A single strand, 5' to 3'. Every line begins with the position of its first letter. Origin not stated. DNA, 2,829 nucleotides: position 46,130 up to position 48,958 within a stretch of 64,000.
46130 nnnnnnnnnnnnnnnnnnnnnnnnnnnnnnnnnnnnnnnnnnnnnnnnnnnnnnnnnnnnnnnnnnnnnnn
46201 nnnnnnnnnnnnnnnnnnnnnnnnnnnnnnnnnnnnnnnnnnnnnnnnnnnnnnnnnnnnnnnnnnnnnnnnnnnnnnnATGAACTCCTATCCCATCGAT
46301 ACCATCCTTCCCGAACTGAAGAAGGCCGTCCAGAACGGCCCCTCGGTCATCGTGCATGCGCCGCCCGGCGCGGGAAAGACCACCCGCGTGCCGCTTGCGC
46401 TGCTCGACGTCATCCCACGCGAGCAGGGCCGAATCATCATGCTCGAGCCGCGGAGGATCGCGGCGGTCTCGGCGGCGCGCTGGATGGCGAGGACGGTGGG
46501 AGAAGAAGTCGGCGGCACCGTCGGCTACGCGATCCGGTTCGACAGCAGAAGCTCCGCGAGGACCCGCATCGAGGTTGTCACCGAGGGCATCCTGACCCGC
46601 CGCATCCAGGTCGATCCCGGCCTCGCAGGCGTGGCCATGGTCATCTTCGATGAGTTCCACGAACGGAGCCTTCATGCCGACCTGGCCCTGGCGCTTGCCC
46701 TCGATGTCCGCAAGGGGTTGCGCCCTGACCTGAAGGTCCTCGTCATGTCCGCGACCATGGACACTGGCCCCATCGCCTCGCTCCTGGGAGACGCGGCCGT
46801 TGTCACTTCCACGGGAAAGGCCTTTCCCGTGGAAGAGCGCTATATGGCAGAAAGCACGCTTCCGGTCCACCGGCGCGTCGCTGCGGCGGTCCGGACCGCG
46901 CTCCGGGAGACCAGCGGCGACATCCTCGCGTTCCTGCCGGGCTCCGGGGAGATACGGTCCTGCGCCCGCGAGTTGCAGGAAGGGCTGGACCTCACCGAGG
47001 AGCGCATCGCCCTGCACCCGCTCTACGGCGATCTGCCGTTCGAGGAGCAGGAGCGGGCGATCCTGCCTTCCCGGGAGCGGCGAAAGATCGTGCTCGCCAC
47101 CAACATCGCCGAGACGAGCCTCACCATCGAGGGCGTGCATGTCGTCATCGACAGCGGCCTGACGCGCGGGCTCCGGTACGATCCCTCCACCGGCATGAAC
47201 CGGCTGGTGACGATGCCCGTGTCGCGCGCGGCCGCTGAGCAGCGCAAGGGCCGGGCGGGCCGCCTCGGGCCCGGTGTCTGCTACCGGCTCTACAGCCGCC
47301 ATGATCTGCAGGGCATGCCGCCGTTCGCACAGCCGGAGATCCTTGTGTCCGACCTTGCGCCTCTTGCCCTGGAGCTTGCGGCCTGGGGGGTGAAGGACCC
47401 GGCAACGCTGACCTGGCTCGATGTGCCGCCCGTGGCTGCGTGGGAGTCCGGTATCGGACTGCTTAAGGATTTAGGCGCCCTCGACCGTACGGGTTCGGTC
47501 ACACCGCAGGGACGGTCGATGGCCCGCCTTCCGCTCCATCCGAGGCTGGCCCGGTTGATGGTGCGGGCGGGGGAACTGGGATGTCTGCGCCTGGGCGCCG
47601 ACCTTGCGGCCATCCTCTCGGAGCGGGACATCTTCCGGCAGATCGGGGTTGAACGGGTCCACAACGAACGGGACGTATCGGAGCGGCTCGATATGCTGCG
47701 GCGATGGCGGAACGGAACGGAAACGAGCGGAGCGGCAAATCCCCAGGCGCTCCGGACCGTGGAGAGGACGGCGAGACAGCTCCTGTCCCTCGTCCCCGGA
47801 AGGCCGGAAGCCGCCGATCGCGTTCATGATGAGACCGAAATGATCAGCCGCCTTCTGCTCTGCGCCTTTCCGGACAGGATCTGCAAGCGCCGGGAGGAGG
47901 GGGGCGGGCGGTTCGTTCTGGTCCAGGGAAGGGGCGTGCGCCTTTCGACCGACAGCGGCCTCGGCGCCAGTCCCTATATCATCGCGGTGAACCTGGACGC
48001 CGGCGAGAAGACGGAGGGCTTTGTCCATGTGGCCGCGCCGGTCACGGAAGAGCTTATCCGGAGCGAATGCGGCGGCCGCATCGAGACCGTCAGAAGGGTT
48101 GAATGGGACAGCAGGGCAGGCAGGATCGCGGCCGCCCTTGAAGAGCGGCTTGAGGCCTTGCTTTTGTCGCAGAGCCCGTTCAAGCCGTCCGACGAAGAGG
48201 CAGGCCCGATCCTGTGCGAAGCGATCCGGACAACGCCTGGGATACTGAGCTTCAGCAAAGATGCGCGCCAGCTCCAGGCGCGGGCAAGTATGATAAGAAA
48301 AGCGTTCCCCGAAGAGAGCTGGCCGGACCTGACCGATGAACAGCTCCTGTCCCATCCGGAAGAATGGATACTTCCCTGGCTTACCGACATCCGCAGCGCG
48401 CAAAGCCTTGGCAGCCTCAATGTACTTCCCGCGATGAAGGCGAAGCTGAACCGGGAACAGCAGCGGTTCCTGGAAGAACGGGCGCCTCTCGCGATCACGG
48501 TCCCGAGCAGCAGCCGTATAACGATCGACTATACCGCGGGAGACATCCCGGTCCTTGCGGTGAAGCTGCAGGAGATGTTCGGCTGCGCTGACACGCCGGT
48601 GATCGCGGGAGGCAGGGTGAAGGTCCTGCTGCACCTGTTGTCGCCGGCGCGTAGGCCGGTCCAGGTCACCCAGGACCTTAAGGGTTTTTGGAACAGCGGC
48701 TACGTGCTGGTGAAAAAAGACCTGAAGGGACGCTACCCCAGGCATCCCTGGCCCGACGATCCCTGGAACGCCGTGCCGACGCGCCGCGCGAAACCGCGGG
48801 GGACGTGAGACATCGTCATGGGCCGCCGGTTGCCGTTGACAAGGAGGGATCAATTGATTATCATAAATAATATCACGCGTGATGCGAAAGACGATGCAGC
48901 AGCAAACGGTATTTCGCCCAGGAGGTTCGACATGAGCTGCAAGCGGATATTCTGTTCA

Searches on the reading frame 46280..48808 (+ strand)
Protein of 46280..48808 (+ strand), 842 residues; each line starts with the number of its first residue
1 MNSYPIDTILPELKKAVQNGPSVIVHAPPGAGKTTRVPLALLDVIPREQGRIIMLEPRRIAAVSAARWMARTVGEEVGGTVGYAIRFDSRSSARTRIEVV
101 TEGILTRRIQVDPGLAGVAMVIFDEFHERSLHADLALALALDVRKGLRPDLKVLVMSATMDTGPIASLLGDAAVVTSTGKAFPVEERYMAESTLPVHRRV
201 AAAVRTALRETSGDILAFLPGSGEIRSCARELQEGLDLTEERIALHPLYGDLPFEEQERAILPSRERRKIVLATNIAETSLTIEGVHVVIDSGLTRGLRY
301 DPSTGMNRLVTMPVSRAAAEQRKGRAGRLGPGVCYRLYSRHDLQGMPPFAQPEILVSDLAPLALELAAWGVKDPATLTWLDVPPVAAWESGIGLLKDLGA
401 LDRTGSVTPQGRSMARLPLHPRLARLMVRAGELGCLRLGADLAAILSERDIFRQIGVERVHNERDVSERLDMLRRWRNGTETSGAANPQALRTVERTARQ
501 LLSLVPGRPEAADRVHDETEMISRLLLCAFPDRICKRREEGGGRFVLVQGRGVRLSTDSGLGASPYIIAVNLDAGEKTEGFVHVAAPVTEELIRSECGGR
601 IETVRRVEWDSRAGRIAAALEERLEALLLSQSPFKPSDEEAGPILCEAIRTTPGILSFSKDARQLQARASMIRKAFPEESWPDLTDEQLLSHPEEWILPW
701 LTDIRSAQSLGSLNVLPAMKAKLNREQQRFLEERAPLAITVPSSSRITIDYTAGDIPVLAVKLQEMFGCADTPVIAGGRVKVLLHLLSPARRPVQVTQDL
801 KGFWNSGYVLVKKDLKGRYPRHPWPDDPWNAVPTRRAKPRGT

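Call 95: search_protein_families(library=pfam, proteins=[window:46280-48808:+], max_evalue=0.0001)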
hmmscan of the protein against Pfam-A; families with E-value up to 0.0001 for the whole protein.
window:46280-48808:+ (842 aa): 5 families
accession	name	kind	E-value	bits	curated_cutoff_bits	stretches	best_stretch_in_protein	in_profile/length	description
PF08482.15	HrpB_C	-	8.1e-50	169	25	1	696-828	1-133/133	ATP-dependent helicase C-terminal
PF00271.37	Helicase_C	-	3.9e-12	46.8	23.5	1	209-330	12-110/110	Helicase conserved C-terminal domain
PF00270.35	DEAD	-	1.8e-10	41.2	26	1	16-161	10-161/167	DEAD/DEAH box helicase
PF04408.29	HA2_N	-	3.4e-07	30.6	21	1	394-419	4-29/29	Helicase associated domain (HA2), winged-helix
PF21010.2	HA2_C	-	4e-05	24.5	21.3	0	420-463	1-46/77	Helicase associated domain (HA2), ratchet-like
